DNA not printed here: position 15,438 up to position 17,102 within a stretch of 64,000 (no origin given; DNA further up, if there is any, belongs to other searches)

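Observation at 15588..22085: Two non-Pyl MttB paralogs flanking an M20 amidohydrolase and feeding from a polar-amino-acid-type ABC importer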

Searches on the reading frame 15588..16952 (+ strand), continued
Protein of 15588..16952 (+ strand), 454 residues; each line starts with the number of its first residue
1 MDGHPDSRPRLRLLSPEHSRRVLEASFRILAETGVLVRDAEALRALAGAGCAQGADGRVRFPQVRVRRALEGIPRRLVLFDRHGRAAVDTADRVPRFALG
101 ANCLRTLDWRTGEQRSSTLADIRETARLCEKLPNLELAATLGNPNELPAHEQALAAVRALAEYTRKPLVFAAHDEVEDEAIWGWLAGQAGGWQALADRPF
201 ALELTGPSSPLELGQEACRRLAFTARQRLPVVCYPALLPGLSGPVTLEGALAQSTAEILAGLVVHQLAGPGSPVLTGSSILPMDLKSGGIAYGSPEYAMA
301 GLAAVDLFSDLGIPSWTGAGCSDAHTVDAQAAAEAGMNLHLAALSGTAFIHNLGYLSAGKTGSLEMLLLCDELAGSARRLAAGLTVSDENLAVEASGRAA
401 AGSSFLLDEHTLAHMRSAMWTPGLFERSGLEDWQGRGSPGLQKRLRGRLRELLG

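Call 40: find_encoding_contigs(protein=P0155, flank=10000, max_places=1)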
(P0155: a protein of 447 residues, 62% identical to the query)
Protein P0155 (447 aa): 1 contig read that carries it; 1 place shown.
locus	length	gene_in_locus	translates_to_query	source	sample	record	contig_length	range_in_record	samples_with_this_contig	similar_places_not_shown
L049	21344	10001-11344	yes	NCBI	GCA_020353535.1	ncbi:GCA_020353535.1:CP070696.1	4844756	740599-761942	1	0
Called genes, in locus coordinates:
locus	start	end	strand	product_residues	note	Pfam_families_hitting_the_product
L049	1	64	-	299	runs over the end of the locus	PF01634:HisG, PF08029:HisG_C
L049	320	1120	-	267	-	PF00005:ABC_tran, PF13304:AAA_21 (faint)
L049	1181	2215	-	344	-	PF13407:Peripla_BP_4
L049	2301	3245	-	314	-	PF02653:BPD_transp_2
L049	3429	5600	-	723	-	PF04879:Molybdop_Fe4S4 (faint), PF00384:Molybdopterin, PF01568:Molydop_binding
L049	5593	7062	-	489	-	PF06253:MTTB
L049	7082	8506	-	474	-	PF06253:MTTB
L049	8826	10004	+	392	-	PF00155:Aminotran_1_2, PF00266:Aminotran_5 (weak)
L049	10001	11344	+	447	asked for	PF06253:MTTB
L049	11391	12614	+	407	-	PF01546:Peptidase_M20, PF07687:M20_dimer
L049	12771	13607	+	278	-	PF00528:BPD_transp_1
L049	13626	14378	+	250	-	PF13191:AAA_16 (weak), PF00005:ABC_tran, PF09818:ABC_ATPase (faint), PF13401:AAA_22 (weak), PF02463:SMC_N (weak), PF13304:AAA_21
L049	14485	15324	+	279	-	PF00497:SBP_bac_3, PF10613:Lig_chan-Glu_bd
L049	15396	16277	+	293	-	PF00528:BPD_transp_1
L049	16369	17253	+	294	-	PF00892:EamA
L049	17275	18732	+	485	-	PF06253:MTTB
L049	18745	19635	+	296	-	PF09084:NMT1, PF13379:NMT1_2 (faint)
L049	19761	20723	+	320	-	PF00005:ABC_tran, PF08352:oligo_HPY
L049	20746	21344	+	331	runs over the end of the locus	PF00005:ABC_tran, PF13304:AAA_21 (faint), PF08352:oligo_HPY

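Call 41: find_encoding_contigs(protein=P0130, flank=10000, max_places=1)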
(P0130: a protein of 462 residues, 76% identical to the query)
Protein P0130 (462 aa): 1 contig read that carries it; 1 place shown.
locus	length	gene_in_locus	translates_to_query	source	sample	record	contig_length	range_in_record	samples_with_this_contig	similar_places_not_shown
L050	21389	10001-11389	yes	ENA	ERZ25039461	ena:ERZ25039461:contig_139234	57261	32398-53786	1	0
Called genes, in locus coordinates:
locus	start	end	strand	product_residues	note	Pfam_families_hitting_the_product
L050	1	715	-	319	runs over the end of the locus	-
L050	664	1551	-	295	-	PF03190:Thioredox_DsbH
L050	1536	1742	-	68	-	PF03190:Thioredox_DsbH, PF13899:Thioredoxin_7 (weak)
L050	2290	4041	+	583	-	PF13181:TPR_8 (faint), PF13428:TPR_14 (faint), PF13374:TPR_10 (faint), PF13424:TPR_12 (weak), PF14559:TPR_19 (weak), PF13432:TPR_16 (weak), PF00515:TPR_1 (weak), PF07719:TPR_2 (weak)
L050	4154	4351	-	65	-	-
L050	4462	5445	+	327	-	-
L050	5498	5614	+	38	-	-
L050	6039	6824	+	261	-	-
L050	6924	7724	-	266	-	PF00155:Aminotran_1_2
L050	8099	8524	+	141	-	PF09719:C_GCAxxG_C_C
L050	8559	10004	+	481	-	PF06253:MTTB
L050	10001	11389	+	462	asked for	PF06253:MTTB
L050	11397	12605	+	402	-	PF01546:Peptidase_M20, PF07687:M20_dimer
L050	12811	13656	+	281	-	PF00528:BPD_transp_1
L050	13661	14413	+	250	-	PF02463:SMC_N, PF13191:AAA_16 (faint), PF00005:ABC_tran, PF09818:ABC_ATPase (faint), PF13166:AAA_13 (faint), PF13175:AAA_15 (faint), PF13401:AAA_22 (weak), PF13304:AAA_21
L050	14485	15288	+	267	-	PF00497:SBP_bac_3, PF10613:Lig_chan-Glu_bd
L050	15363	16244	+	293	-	PF00528:BPD_transp_1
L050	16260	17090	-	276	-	-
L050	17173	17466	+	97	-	-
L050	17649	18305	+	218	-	PF09339:HTH_IclR (weak), PF01614:IclR_C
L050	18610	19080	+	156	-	PF02310:B12-binding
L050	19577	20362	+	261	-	PF05369:MtmB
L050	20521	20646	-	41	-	-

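Call 42: find_encoding_contigs(protein=P0137, flank=10000, max_places=1)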
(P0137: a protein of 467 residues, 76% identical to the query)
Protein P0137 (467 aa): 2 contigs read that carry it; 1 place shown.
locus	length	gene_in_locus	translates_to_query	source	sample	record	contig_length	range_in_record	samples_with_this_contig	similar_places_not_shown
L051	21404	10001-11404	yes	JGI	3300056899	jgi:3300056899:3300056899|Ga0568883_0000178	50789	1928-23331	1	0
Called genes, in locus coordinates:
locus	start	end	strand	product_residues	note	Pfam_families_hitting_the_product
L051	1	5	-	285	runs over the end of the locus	PF00941:FAD_binding_5, PF03450:CO_deh_flav_C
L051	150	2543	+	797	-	PF01315:Ald_Xan_dh_C, PF02738:MoCoBD_1, PF20256:MoCoBD_2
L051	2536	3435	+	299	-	PF00941:FAD_binding_5, PF03450:CO_deh_flav_C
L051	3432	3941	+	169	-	PF00111:Fer2, PF01799:Fer2_2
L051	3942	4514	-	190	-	PF05163:DinB (weak), PF04978:MST, PF12867:DinB_2 (weak)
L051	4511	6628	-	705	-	PF03190:Thioredox_DsbH, PF13899:Thioredoxin_7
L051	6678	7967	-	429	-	PF21135:DRL_cat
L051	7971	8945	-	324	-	PF02779:Transket_pyr, PF02780:Transketolase_C, PF22613:Transketolase_C_1 (faint)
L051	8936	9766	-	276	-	PF13292:DXP_synthase_N (weak), PF00456:Transketolase_N, PF00676:E1_dh (weak)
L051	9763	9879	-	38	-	-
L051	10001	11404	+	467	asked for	PF06253:MTTB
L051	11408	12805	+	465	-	PF06253:MTTB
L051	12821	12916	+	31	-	-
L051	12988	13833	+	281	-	PF00528:BPD_transp_1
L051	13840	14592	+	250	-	PF02463:SMC_N, PF00005:ABC_tran, PF09818:ABC_ATPase (faint), PF13166:AAA_13 (faint), PF13191:AAA_16 (faint), PF13401:AAA_22 (weak), PF13304:AAA_21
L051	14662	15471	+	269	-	PF00497:SBP_bac_3, PF10613:Lig_chan-Glu_bd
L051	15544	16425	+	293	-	PF00528:BPD_transp_1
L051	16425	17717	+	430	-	PF01266:DAO (faint), PF07992:Pyr_redox_2, PF00070:Pyr_redox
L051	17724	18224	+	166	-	PF13247:Fer4_11, PF12838:Fer4_7, PF13187:Fer4_9 (weak), PF25160:LdpA_Fe-S-bd (weak), PF00037:Fer4, PF12797:Fer4_2 (weak), PF12837:Fer4_6, PF14697:Fer4_21 (weak), +1 more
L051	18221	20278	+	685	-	PF04879:Molybdop_Fe4S4, PF00384:Molybdopterin, PF01568:Molydop_binding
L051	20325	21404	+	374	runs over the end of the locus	PF00155:Aminotran_1_2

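Call 51: search_protein_families(library=ncbifam, proteins=[L049:3429-5600:-, L049:8826-10004:+, L049:11391-12614:+, L051:16425-17717:+], max_evalue=0.00001)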
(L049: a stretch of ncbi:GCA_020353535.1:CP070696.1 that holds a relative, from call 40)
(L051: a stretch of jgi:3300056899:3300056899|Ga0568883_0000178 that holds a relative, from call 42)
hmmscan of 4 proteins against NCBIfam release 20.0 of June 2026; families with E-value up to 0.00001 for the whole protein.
L049:3429-5600:- (723 aa): 27 families (the best 25 are shown)
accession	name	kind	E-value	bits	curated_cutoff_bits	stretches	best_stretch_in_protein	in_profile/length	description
TIGR01591.1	Fdh-alpha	equivalog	9.1e-89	298.3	666.25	3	15-344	3-318/672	formate dehydrogenase subunit alpha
TIGR02166.1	dmsA_ynfE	subfamily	5.5e-78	262.8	777.7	2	4-343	39-397/794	DMSO/selenate family reductase complex A subunit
NF012032.0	PRK15488.1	equivalog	8.2e-76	255.5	694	2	10-503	43-536/759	thiosulfate reductase PhsA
NF047855.1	AssmNtatRedNasC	equivalog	7.8e-58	196.3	1100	2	7-336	17-335/708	assimilatory nitrate reductase catalytic subunit NasC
TIGR00509.1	bisC_fam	subfamily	3.7e-57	194.1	1017.55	2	24-344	7-344/772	molybdopterin guanine dinucleotide-containing S/N-oxide reductase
NF011566.1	PRK14990.1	exception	1.4e-53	182.1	1600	2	6-343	55-417/814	dimethylsulfoxide reductase subunit A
NF041885.1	selenate_YnfE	exception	1.4e-53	181.9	1675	2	4-343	42-404/805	selenate/tellurate reductase subunit YnfE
NF041884.1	selenate_YnfF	exception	2e-49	168.2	1650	2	6-344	42-398/798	selenate/tellurate reductase subunit YnfF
NF011682.0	PRK15102.1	equivalog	3.3e-47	161.1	909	2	19-344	50-397/829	trimethylamine-N-oxide reductase TorA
TIGR02164.1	torA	equivalog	1.6e-46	158.9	1465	1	18-671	45-753/824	trimethylamine-N-oxide reductase TorA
TIGR03479.1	DMSO_red_II_alp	subfamily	6.9e-44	150.1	984.75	2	11-262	59-305/913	molybdopterin-dependent oxidoreductase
NF041323.1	Nitr_red_NasA_Halo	equivalog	1.5e-31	109.7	1000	2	173-339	146-307/673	assimilatory nitrate reductase NasA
TIGR01553.1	formate-DH-alph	equivalog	1.1e-30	106.1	814.2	1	44-265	87-305/1009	formate dehydrogenase-N subunit alpha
NF010055.0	PRK13532.1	equivalog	1.5e-26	92.9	904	1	14-263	46-290/830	nitrate reductase catalytic subunit NapA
NF041714.1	arsenate_red_ArrA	equivalog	6.6e-26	90.7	1600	1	13-264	53-296/848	arsenate respiratory reductase molybdopterin-containing subunit ArrA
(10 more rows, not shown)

L049:8826-10004:+ (392 aa): 68 families (the best 25 are shown)
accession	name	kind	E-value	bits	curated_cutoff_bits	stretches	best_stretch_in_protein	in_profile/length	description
NF041364.1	GntC_guanitoxin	equivalog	9.9e-91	304.3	415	1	31-381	2-356/356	guanitoxin biosynthesis PLP-dependent (S)-gamma-hydroxy-L-arginine cyclodehydratase GntC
NF005817.0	PRK07683.1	equivalog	8e-85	284.9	575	1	3-382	4-381/387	aminotransferase A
NF005816.0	PRK07682.1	equivalog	4.5e-75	252.7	620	1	13-384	16-385/390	aminotransferase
NF041091.1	asp_aminotase_Arch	equivalog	1.7e-73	247.7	550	1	19-381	19-374/376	aspartate aminotransferase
NF004975.0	PRK06348.1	equivalog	1.3e-72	244.9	549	1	19-381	21-382/384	pyridoxal phosphate-dependent aminotransferase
NF004769.0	PRK06107.1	equivalog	4.8e-67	226.5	617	1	17-380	23-396/402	aspartate transaminase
NF004770.0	PRK06108.1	subfamily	6e-66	222.9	422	1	3-384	12-394/396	pyridoxal phosphate-dependent aminotransferase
NF005588.0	PRK07309.1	equivalog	3.4e-64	217.2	576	1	8-384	11-388/391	pyridoxal phosphate-dependent aminotransferase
NF006756.0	PRK09276.1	subfamily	4.9e-63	213.4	507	1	17-381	21-385/387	LL-diaminopimelate aminotransferase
NF006229.0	PRK08361.1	equivalog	2e-62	211.4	624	1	24-380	30-386/391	aspartate aminotransferase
TIGR03540.1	DapC_direct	equivalog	4.8e-62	210.1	593.25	1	18-380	20-382/383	LL-diaminopimelate aminotransferase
NF005732.0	PRK07550.1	equivalog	3.3e-61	207.5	366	1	19-382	24-388/389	aminotransferase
NF005855.0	PRK07777.1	equivalog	6.8e-61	206.7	553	1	25-383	26-389/391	pyridoxal phosphate-dependent aminotransferase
NF006230.0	PRK08363.1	equivalog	3.3e-57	194.1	534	1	35-387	38-397/398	alanine aminotransferase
NF004621.0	PRK05957.1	equivalog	8.5e-56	189.3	498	1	43-380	43-381/389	pyridoxal phosphate-dependent aminotransferase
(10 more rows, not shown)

L049:11391-12614:+ (407 aa): 9 families
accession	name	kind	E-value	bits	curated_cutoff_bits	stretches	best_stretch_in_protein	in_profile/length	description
NF040868.1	carboxypep_CpsA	equivalog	3.4e-104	348.7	500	1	13-404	4-390/391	carboxypeptidase CpsA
TIGR01891.1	amidohydrolases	subfamily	3.4e-93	312.7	153.75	1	24-392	1-366/366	amidohydrolase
NF038260.1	ectoine_DoeB_2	equivalog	2.5e-68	230.7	550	1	19-398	3-374/378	N(2)-acetyl-L-2,4-diaminobutanoate deacetylase DoeB2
TIGR01246.1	dapE_proteo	equivalog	6.5e-09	35.3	361.8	1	198-354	176-328/370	succinyl-diaminopimelate desuccinylase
NF009557.0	PRK13009.1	equivalog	1.5e-08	34.2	284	1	199-357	181-335/377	succinyl-diaminopimelate desuccinylase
TIGR01910.1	DapE-ArgE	subfamily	1.8e-08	34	217.6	1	183-362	162-347/373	ArgE/DapE family deacylase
NF005602.0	PRK07338.1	equivalog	2.8e-07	29.5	357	1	198-305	204-308/409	hydrolase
NF004788.0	PRK06133.1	subfamily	3.3e-07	29.6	349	1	34-353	61-368/417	glutamate carboxypeptidase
NF006769.0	PRK09290.1-3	subfamily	7.9e-07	28.1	452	1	201-363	219-377/417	allantoate amidohydrolase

L051:16425-17717:+ (430 aa): 42 families (the best 25 are shown)
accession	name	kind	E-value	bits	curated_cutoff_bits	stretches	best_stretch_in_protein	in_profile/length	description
NF045765.1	PhenlGlyoxDHPadH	equivalog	2.1e-67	227.8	475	1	4-392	4-383/416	NADH-dependent phenylglyoxylate dehydrogenase subunit epsilon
NF041682.1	ant_diox_AndAa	equivalog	5.2e-48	163.7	650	1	4-345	5-337/406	anthranilate 1,2-dioxygenase system ferredoxin--NAD(+) reductase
TIGR03385.1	CoA_CoA_reduc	equivalog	2e-45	155.4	578.8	1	4-343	1-340/439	CoA-disulfide reductase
NF007123.0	PRK09564.1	equivalog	3.7e-45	154.4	458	1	3-343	1-341/444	CoA-disulfide reductase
NF042949.2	3PPDioc_HcaD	equivalog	6.4e-44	150.2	450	1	4-320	3-309/386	3-phenylpropionate/cinnamic acid dioxygenase ferredoxin--NAD(+) reductase subunit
TIGR02374.1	nitri_red_nirB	equivalog_domain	4.5e-38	131.2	578.35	1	5-391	1-378/794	nitrite reductase large subunit NirB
NF007286.0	PRK09754.1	equivalog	1.5e-31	109.6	447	1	5-318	6-308/400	phenylpropionate dioxygenase ferredoxin reductase subunit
NF003437.0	PRK04965.1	equivalog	2.5e-31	109.1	392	1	1-286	1-275/378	NADH:flavorubredoxin reductase NorW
TIGR02053.1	MerA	equivalog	3.9e-28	98.7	454.45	1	87-324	116-336/465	mercury(II) reductase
NF046103.1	NOXase_Strep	equivalog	2.5e-27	95.9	600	1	5-343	2-338/442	H2O-forming NADH oxidase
NF011565.0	PRK14989.1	subfamily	1.1e-25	89.9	883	1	3-293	4-291/847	nitrite reductase large subunit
NF004991.0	PRK06370.1-3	subfamily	1.3e-23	83.3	620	1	88-287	154-343/509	FAD-containing oxidoreductase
TIGR01350.1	lipoamide_DH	equivalog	1.2e-20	73.7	408.8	1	92-320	121-333/461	dihydrolipoyl dehydrogenase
NF004943.0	PRK06292.2-1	equivalog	1.4e-18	67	432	1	83-286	112-308/456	dihydrolipoyl dehydrogenase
NF010037.0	PRK13512.1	equivalog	4.1e-18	65.5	394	1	3-343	2-337/438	CoA-disulfide reductase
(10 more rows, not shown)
